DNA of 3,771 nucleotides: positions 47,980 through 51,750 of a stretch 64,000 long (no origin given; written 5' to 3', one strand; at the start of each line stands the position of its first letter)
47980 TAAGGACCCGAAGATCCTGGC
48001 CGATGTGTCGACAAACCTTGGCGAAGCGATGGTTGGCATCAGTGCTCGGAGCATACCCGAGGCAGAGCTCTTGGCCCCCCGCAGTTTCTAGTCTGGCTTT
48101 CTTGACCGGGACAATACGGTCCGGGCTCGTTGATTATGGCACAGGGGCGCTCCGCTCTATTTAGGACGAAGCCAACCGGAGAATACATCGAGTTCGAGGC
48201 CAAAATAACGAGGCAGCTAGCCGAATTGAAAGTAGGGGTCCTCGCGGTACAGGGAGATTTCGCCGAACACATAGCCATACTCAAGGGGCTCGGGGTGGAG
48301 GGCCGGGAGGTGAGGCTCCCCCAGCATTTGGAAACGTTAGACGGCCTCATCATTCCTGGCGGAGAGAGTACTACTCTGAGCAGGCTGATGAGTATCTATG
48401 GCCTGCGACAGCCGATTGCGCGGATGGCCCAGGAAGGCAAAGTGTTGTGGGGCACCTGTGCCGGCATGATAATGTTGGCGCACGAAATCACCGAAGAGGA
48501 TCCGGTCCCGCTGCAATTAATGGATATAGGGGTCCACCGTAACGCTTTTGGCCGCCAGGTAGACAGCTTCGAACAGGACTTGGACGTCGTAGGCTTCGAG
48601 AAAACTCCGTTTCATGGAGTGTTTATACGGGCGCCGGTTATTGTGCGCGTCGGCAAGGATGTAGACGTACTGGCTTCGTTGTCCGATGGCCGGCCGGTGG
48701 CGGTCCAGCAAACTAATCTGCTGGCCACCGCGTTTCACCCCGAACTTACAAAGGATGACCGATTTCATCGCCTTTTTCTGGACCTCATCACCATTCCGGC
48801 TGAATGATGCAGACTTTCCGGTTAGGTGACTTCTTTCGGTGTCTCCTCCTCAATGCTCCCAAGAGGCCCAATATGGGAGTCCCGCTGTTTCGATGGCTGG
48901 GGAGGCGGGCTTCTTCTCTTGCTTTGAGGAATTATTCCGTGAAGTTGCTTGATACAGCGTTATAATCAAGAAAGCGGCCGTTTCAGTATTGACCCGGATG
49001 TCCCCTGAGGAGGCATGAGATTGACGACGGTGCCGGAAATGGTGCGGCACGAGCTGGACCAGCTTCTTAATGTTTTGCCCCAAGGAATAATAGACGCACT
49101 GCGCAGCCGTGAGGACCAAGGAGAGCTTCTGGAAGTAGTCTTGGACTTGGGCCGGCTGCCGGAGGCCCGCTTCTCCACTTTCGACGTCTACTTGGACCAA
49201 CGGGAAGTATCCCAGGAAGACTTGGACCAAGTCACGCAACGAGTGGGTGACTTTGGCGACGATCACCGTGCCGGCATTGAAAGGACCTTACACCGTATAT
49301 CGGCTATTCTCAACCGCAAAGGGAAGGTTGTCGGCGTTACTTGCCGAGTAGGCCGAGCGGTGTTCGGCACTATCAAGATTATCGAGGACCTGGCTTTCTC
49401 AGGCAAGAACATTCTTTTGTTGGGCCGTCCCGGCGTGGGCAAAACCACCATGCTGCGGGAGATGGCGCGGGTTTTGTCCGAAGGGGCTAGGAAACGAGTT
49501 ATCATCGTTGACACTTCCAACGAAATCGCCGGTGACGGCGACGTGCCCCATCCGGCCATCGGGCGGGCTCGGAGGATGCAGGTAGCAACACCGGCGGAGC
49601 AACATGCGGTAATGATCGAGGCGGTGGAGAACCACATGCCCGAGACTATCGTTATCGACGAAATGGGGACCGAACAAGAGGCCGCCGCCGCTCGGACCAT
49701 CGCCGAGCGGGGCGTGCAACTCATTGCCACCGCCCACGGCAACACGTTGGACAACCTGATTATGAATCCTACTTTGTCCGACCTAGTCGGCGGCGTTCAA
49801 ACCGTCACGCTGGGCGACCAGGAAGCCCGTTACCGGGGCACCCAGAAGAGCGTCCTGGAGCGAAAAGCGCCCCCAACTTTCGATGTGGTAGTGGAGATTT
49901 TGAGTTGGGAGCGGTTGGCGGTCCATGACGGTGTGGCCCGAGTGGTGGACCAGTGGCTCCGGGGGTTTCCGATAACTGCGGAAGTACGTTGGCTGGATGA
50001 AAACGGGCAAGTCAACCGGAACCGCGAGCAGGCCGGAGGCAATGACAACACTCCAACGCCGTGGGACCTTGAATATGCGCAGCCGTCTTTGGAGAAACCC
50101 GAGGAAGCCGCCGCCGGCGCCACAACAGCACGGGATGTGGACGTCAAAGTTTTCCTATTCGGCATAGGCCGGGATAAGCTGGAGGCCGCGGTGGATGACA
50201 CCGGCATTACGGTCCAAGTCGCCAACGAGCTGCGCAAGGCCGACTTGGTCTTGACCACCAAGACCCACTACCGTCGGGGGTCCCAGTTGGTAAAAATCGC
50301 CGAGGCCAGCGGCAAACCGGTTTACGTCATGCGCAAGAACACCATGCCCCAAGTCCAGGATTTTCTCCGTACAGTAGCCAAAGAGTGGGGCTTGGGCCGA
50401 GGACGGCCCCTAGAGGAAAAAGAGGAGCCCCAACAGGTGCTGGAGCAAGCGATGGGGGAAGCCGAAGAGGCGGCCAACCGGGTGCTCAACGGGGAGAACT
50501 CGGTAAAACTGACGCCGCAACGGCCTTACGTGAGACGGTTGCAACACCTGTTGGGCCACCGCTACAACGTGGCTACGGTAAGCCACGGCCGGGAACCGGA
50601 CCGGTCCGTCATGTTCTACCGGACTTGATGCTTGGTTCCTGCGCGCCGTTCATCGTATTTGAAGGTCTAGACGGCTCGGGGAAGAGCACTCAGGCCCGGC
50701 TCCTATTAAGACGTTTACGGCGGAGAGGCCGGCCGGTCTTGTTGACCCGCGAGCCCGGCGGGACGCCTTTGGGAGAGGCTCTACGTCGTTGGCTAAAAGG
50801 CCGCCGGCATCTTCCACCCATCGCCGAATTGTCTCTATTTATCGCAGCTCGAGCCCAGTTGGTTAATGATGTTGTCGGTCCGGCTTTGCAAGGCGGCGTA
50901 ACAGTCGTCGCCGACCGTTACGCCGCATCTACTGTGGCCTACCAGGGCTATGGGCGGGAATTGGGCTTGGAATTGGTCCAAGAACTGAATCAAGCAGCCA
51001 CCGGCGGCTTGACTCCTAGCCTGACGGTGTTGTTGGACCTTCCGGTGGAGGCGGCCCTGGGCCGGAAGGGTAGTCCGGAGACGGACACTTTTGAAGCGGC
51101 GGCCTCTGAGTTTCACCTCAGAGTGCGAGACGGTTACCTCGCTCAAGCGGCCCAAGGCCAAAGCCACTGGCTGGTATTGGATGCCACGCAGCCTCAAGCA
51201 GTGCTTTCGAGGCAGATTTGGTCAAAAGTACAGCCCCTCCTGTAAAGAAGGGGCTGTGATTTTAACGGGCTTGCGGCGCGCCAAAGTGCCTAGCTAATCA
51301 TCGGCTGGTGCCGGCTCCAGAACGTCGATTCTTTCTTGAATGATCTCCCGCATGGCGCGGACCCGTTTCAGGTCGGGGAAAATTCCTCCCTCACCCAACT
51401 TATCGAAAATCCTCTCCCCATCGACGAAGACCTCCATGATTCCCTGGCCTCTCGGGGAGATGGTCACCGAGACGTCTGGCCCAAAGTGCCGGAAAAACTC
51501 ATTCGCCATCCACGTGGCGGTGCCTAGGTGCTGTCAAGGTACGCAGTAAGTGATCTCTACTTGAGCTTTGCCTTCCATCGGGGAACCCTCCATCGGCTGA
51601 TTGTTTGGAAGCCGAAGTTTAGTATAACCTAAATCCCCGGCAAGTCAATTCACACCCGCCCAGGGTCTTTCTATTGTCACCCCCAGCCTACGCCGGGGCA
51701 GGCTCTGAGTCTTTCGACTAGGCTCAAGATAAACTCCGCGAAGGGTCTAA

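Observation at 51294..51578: SelW/Rdx-family gene interrupted by an in-frame TGA exactly at the CxxU redox position: likely selenocysteine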

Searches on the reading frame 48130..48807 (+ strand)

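Call 63: search_protein_families(library=pfam, proteins=[window:48130-48807:+], max_evalue=0.001)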
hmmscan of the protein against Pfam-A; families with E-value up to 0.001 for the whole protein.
window:48130-48807:+ (225 aa): 3 families
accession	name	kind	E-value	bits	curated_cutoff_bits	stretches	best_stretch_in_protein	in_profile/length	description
PF01174.25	SNO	-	7.1e-61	205.8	27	1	37-218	1-184/188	SNO glutamine amidotransferase family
PF07685.20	GATase_3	-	5e-09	36.5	27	1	51-126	19-98/196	CobB/CobQ-like glutamine amidotransferase domain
PF03575.23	Peptidase_S51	-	2.8e-06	27.6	23.9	1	62-124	75-137/206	Peptidase family S51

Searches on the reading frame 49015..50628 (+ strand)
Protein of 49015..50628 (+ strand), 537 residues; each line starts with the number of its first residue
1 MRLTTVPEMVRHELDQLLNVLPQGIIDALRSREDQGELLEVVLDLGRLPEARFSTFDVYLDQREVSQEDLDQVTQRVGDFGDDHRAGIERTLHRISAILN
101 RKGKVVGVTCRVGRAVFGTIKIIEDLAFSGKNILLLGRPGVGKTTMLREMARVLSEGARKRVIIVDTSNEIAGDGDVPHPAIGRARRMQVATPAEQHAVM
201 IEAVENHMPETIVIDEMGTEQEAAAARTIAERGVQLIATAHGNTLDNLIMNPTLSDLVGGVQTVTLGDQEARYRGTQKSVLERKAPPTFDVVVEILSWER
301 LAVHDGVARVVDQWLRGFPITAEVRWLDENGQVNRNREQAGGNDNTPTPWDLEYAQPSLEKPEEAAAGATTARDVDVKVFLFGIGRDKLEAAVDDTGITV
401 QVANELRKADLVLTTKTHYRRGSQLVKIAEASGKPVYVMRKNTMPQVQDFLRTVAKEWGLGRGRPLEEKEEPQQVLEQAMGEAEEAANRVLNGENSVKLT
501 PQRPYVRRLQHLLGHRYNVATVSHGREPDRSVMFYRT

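Call 63: search_protein_families(library=pfam, proteins=[window:49015-50628:+], max_evalue=0.001)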
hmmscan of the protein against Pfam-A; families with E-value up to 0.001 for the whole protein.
window:49015-50628:+ (537 aa): 13 families
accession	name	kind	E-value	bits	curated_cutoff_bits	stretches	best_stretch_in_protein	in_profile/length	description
PF25516.1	PTPase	-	1.8e-22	79.5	27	1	377-454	1-78/79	Phosphotyrosine protein phosphatase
PF19568.5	Spore_III_AA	-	1.3e-13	51.1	27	1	131-258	145-275/306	Sporulation stage III, protein AA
PF01424.28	R3H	-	3.4e-10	40.3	26.8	1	483-535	7-59/60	R3H domain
PF13401.12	AAA_22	-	1.1e-05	26.2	27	0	131-216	6-92/130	AAA domain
PF13238.12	AAA_18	-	2.4e-05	25.2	29.4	1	133-231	1-94/128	AAA domain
PF07728.20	AAA_5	-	0.00012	22.6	22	0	132-162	1-30/139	AAA domain (dynein-related subfamily)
PF03266.21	NTPase_1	-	0.00013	22.2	23.9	0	132-156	1-25/168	NTPase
PF13604.12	AAA_30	-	0.00015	22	27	1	123-229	10-112/191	AAA domain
PF13479.12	AAA_24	-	0.00023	21.5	27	1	130-229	2-85/195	AAA domain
PF00004.35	AAA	-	0.00029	21.7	21.2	1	133-217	1-66/131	ATPase family associated with various cellular activities (AAA)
PF13191.12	AAA_16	-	0.00057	20.9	32.6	0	129-157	23-51/167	AAA ATPase domain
PF13245.12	AAA_19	-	0.0008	20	25.1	0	127-165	8-46/134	AAA domain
PF25199.1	nSTAND_NTPase5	-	0.00089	19.5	34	0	130-209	41-110/145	Novel STAND NTPase 5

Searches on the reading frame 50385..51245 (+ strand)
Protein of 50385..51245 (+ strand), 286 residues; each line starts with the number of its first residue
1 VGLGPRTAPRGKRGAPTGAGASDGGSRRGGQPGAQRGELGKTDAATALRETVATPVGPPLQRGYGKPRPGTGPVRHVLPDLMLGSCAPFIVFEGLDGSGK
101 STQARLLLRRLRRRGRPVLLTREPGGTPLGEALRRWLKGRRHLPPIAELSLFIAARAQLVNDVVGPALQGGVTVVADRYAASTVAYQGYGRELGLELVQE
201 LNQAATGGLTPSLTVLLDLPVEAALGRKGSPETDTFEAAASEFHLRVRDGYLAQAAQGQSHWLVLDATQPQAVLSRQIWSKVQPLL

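Call 63: search_protein_families(library=pfam, proteins=[window:50385-51245:+], max_evalue=0.001)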
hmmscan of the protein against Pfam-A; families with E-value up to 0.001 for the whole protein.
window:50385-51245:+ (286 aa): 1 family
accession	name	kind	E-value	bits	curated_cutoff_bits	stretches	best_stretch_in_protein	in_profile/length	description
PF02223.23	Thymidylate_kin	-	1.2e-47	162.5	27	1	92-278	1-185/185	Thymidylate kinase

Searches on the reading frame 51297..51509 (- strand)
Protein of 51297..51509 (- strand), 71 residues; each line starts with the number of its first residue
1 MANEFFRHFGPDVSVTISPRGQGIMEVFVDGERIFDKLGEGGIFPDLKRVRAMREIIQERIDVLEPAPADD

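Call 4: search_protein_families(library=pfam, proteins=[window:51297-51509:-], max_evalue=1)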
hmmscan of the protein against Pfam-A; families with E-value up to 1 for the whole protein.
seq(71 aa): 2 families
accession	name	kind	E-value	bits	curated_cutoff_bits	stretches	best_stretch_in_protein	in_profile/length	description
PF10262.15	Rdx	-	6.7e-06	26.7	22.6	1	1-50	19-68/74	Rdx family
PF12513.15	SUV3_C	-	0.01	16.1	27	1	42-62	23-43/48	ATP-dependent RNA helicase SUV3 C-terminal domain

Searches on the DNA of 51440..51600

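Call 77: search_rna_families(source=window, start=51440, end=51600, threshold=evalue, max_evalue=10, show_alignments=3)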
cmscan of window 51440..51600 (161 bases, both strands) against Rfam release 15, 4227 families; matches with E-value up to 10: 0.
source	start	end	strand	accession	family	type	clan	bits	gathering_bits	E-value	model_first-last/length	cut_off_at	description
